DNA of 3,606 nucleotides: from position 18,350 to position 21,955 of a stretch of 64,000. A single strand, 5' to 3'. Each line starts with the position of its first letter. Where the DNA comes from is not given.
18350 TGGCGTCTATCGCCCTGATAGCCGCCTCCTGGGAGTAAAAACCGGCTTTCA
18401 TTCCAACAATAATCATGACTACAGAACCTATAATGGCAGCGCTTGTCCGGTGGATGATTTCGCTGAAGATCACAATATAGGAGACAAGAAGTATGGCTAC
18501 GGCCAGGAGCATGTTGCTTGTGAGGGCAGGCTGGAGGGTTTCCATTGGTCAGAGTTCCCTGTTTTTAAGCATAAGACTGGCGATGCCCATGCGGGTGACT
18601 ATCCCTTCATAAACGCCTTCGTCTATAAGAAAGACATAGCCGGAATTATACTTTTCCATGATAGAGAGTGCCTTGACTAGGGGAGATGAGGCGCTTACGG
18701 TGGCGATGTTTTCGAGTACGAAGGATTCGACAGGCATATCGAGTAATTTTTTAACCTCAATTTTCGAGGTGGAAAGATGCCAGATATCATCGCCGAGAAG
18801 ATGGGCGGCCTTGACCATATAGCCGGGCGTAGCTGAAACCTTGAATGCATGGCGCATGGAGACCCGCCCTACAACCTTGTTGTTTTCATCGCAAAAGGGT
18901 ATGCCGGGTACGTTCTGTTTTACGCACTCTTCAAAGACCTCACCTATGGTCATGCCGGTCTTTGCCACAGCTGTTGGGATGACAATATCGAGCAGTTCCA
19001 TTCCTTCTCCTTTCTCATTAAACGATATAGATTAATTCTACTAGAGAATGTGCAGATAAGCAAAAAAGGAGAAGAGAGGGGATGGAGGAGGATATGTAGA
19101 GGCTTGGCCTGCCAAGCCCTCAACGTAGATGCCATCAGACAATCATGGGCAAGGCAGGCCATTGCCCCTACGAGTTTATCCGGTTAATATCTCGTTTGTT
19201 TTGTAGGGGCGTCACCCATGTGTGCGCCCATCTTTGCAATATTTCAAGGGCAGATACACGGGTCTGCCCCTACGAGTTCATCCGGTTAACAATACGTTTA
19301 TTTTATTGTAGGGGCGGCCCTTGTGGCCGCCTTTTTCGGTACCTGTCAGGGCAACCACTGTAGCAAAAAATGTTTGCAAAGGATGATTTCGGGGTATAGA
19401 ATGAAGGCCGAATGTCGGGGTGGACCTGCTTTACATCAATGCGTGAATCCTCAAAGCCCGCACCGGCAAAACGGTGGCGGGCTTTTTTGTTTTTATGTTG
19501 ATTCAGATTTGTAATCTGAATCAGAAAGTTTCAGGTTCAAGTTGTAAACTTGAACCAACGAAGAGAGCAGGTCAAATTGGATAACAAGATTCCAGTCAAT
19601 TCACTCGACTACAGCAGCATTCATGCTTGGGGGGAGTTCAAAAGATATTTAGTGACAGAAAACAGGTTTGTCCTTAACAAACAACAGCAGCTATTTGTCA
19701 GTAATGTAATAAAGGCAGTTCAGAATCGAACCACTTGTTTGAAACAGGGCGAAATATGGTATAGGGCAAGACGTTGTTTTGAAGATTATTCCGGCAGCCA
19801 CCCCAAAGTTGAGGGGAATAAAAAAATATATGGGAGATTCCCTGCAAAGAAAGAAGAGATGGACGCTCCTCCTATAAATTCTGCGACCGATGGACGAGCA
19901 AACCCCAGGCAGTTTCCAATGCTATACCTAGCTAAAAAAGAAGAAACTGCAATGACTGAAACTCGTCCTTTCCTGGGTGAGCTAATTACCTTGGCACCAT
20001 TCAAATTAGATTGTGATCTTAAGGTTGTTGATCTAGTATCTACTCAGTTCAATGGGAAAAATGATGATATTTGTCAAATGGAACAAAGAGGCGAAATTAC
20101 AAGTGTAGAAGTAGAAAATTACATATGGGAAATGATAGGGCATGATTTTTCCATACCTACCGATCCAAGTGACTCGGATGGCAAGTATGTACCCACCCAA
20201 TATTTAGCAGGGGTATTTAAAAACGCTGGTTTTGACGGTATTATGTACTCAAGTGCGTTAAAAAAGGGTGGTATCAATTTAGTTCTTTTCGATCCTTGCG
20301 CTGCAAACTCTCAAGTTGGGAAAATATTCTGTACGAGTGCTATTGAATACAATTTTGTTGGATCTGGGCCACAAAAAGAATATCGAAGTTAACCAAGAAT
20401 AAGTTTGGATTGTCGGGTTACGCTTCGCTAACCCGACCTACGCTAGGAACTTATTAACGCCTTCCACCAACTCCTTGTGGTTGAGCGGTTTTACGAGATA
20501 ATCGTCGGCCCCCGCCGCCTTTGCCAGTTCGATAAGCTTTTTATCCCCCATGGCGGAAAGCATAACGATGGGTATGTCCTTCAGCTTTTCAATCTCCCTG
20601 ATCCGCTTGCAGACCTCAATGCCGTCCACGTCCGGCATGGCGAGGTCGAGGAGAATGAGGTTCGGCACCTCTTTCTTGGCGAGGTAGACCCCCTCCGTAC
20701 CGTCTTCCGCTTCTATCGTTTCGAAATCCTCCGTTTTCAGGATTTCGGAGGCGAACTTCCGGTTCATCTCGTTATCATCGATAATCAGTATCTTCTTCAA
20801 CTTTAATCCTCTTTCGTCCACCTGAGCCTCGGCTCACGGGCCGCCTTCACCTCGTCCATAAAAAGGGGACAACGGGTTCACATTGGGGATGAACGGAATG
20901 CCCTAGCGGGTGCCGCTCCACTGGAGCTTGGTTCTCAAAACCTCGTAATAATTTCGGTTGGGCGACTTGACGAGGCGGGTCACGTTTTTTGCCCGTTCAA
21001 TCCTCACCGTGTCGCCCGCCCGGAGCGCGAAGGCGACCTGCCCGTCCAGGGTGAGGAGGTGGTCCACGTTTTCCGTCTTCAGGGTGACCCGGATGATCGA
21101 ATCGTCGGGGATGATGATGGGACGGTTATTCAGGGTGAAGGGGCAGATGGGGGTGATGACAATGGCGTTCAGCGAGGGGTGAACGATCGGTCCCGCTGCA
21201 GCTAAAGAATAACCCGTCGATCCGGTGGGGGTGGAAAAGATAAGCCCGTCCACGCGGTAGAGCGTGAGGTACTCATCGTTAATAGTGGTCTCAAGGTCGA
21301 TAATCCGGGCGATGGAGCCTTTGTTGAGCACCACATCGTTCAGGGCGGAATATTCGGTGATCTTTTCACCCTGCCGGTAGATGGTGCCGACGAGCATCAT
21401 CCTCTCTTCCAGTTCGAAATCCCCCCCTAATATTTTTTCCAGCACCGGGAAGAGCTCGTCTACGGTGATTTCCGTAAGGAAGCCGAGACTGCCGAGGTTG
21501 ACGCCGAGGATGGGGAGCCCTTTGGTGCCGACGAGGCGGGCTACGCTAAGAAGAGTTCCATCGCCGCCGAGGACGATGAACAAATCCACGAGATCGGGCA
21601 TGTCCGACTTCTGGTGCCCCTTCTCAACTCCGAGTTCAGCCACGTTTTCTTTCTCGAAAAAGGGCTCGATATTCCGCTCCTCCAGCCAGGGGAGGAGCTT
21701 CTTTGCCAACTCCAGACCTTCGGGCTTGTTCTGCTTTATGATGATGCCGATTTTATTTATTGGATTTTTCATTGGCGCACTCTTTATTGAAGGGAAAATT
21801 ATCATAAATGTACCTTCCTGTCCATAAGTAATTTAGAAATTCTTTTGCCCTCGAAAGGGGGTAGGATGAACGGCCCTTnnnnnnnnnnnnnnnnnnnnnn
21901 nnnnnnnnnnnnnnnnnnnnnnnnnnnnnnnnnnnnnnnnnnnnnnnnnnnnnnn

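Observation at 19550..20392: Orphan RES-domain toxin-like gene in an approximately 40% GC insert, with no Xre-type antitoxin partner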

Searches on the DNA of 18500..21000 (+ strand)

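Call 7: search_rna_families(source=window, start=18500, end=21000, threshold=evalue, max_evalue=1, show_alignments=3)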
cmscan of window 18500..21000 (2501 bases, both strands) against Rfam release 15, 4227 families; matches with E-value up to 1: 2.
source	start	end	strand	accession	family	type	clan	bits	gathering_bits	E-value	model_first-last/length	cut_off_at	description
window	19479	19541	+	RF00801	mir-280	Gene; miRNA;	-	21.8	70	0.95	1-83/83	no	mir-280 microRNA precursor family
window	19119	19175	-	RF01734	Fluoride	Cis-reg; riboswitch;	-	15.2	34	0.65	1-64/64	no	Fluoride riboswitch aptamer (crcB RNA motif)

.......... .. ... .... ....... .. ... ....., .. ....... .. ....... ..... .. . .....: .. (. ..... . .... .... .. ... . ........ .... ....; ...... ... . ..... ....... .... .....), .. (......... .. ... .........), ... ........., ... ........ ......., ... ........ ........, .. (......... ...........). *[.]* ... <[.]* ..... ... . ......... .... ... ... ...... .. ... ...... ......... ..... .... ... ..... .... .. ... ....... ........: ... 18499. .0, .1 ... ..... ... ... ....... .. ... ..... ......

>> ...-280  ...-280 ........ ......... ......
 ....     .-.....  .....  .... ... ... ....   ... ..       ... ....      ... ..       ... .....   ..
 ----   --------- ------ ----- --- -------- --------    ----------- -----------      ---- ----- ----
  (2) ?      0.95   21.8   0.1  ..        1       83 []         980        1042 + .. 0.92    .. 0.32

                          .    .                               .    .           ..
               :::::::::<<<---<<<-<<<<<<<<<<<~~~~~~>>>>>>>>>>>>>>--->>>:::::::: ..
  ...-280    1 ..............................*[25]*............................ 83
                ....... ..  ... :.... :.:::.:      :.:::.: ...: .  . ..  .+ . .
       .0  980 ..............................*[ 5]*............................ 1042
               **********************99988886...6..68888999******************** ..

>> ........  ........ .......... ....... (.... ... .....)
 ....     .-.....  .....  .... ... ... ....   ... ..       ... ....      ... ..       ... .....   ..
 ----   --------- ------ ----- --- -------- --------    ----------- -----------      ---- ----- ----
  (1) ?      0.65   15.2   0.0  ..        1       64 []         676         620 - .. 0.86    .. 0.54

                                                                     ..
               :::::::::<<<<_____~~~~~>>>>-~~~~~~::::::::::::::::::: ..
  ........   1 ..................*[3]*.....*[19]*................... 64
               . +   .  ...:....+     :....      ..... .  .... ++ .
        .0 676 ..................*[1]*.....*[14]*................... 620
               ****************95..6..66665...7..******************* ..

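Call 105: search_dna_similar(query=L113:3659-4684:+, collection=ecoli_genomes, mode=distant, max_rows=8)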
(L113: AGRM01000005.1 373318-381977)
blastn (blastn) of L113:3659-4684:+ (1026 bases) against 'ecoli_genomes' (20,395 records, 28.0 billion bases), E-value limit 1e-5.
Records with a match: 18; places in all: 18; records where one place covers at least 80% of the query: 18.
Genomes with a match: 18 of 5426; with a place that covers at least 80% of the query: 18. Places per genome that has any: lowest 1, median 1, highest 1. On chromosomes: 18 places; on plasmids: 0.
Best place of each record, by identity: 95-99% 18.
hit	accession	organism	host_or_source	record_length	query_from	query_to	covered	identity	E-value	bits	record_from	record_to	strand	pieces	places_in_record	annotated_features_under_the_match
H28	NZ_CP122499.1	Escherichia coli strain W409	chicken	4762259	1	1026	100%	97.9%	0e+0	1752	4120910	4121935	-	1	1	RES domain-containing protein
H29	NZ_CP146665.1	Escherichia coli strain MS 115-1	Homo sapiens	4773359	1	1026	100%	97.9%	0e+0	1752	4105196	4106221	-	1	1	RES domain-containing protein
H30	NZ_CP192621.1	Escherichia coli strain LD91-1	Homo sapiens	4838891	1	1026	100%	97.9%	0e+0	1752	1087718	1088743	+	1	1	RES domain-containing protein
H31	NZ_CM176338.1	Escherichia coli strain CAVP776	Homo sapiens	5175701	1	1026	100%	97.9%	0e+0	1752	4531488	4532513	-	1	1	RES family NAD+ phosphorylase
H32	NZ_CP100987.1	Escherichia coli strain ET210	Hoplobatrachus rugulosus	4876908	1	1024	100%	97.9%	0e+0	1753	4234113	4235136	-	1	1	RES domain-containing protein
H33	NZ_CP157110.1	Escherichia coli strain UTME-9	Sus scrofa domesticus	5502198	1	1026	100%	97.8%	0e+0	1744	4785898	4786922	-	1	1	RES domain-containing protein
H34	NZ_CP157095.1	Escherichia coli strain UTME-12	Sus scrofa domesticus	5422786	1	1026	100%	97.8%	0e+0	1744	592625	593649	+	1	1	RES domain-containing protein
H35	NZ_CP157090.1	Escherichia coli strain UTME-14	Sus scrofa domesticus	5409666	1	1026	100%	97.8%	0e+0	1744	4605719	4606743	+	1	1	RES domain-containing protein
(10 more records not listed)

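Call 106: get_annotated_region(hit=H29, flank=6000)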
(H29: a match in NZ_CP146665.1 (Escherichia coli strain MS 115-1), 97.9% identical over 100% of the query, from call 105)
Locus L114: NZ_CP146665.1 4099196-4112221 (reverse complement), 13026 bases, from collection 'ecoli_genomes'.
description: Escherichia coli strain MS 115-1 chromosome, complete genome
organism: Escherichia coli strain MS 115-1 (NCBI taxid 562)
replicon: chromosome; assembly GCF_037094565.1
host: Homo sapiens; source: Sigmoid Colon; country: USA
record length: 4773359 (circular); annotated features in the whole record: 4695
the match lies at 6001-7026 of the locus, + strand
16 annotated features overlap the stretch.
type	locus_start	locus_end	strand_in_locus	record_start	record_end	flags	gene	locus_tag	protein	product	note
CDS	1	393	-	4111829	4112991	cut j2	-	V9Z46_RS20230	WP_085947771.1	IS3-like element IS3 family transposase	programmed frameshift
CDS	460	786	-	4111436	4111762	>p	-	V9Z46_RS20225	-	relaxase/mobilization nuclease domain-containing protein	incomplete; partial in the middle of a contig; missing C-terminus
CDS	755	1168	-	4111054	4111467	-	-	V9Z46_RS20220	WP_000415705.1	hypothetical protein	-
CDS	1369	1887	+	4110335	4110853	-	-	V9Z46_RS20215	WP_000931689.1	hypothetical protein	-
CDS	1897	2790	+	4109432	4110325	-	-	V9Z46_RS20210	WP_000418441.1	Kiwa anti-phage protein KwaB-like domain-containing protein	-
CDS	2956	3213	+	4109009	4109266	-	-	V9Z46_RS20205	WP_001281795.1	hypothetical protein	-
CDS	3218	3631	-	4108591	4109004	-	-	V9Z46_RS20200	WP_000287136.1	hypothetical protein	-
CDS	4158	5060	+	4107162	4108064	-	-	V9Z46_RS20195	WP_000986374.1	sce7726 family protein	-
CDS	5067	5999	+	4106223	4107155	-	-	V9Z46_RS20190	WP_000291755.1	sce7725 family protein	-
CDS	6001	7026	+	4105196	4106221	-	-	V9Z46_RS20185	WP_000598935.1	RES domain-containing protein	-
CDS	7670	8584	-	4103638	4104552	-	-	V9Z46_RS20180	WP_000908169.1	hypothetical protein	-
CDS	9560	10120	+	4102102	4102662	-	-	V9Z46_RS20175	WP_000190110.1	recombinase family protein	-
CDS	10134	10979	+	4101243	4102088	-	-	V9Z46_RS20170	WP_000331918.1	hypothetical protein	-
CDS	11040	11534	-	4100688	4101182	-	-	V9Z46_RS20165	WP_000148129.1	hypothetical protein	-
CDS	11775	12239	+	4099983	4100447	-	-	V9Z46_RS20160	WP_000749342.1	helix-turn-helix domain-containing protein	-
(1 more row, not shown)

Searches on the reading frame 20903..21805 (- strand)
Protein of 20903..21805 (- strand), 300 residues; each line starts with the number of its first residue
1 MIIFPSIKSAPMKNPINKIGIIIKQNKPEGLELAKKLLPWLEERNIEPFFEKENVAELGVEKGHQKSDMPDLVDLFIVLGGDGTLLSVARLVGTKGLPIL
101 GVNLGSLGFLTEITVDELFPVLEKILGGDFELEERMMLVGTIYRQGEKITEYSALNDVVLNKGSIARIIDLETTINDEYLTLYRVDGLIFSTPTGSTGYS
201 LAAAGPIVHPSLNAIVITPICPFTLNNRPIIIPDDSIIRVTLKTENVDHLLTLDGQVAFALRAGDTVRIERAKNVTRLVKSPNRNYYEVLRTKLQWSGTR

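Call 48: find_related_loci(query=window:20903-21805:-, collection=genome_contigs, flank=10000)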
Query window:20903-21805:- (300 aa) in genome_contigs; peptide patterns used: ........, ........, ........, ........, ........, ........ (x = any residue, [..] = any of these).
85 stretches matched a pattern; 14 encode a relative of the query (tblastn E <= 1e-3); 14 distinct loci.
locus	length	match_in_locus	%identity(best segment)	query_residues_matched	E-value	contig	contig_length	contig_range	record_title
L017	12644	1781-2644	76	13-300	1e-148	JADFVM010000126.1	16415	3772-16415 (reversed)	MAG: Proteobacteria bacterium isolate C1.bin.17 k83_1130850, whole genome shotgun sequence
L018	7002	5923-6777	74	16-300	4e-144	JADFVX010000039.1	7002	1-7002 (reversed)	MAG: Proteobacteria bacterium isolate C1.bin.36 k83_742328, whole genome shotgun sequence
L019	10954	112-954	56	16-296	5e-106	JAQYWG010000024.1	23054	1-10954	MAG: Thermodesulfobacteriota bacterium isolate Hel238_bin70strict NODE_24_length_23054_cov_8.352918, whole genome shotgu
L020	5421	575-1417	56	16-296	2e-105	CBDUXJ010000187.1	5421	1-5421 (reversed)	MAG TPA_asm: uncultured Syntrophobacterales bacterium isolate SRR22302370_binner12_Refined_74 genome assembly, contig: E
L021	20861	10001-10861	54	16-296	1e-96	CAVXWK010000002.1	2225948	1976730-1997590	MAG: uncultured delta proteobacterium isolate MFD04492.bin.2.7 genome assembly, contig: contig_9170, whole genome shotgu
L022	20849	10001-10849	47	16-297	2e-83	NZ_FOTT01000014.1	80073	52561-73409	Candidatus Frackibacter sp. WG13, whole genome shotgun sequence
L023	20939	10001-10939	40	4-296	2e-78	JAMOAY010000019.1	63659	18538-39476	MAG: Magnetococcus sp. MYC-9 scaffold_75, whole genome shotgun sequence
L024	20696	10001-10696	41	68-295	2e-55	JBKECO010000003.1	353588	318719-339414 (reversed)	MAG: Lachnospiraceae bacterium isolate VLC_044 c_000002117294, whole genome shotgun sequence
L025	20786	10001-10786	39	27-294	3e-53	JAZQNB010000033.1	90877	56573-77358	MAG: Lachnospiraceae bacterium isolate T1900045246_TH20190016.MAGScoT_cleanbin_000110 SGB_5645_k141_1538311, whole genom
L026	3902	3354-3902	49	15-199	8e-51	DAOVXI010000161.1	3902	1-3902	MAG TPA_asm: Deltaproteobacteria bacterium isolate CSMAG_1753 CSMAG_1753_k141_3864133_length_3902_cov_7.0000, whole geno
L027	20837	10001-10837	35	21-294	1e-50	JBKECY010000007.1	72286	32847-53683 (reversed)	MAG: Lachnospiraceae bacterium isolate VLC_034 k121_19203825, whole genome shotgun sequence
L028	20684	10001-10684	40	73-300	1e-44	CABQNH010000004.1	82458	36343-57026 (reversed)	MAG TPA_asm: uncultured Clostridiales bacterium isolate MGYG-HGUT-00736 genome assembly, contig: GUT_GENOME026228_4, who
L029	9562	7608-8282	38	74-299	4e-52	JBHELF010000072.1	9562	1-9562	MAG: Actinomycetota bacterium isolate S1_bin.6.orig S1_k141_3036639, whole genome shotgun sequence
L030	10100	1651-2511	31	18-296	2e-45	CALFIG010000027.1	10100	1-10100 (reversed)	MAG TPA_asm: uncultured Flavobacterium sp. isolate SRR6231180_bin.26_CONCOCT_v1.1_MAG genome assembly, contig: ERZ650252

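Call 107: search_protein_families(library=pfam, proteins=[window:20906-21805:-], max_evalue=0.001)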
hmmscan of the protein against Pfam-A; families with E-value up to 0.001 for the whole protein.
window:20906-21805:- (300 aa): 2 families
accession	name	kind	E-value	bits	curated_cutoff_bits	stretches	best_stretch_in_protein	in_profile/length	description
PF20143.4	NAD_kinase_C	-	2e-35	121.7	23.7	1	155-280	1-125/126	ATP-NAD kinase C-terminal domain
PF01513.26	NAD_kinase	-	2.5e-21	76.8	25.5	1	19-129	1-129/130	ATP-NAD kinase N-terminal domain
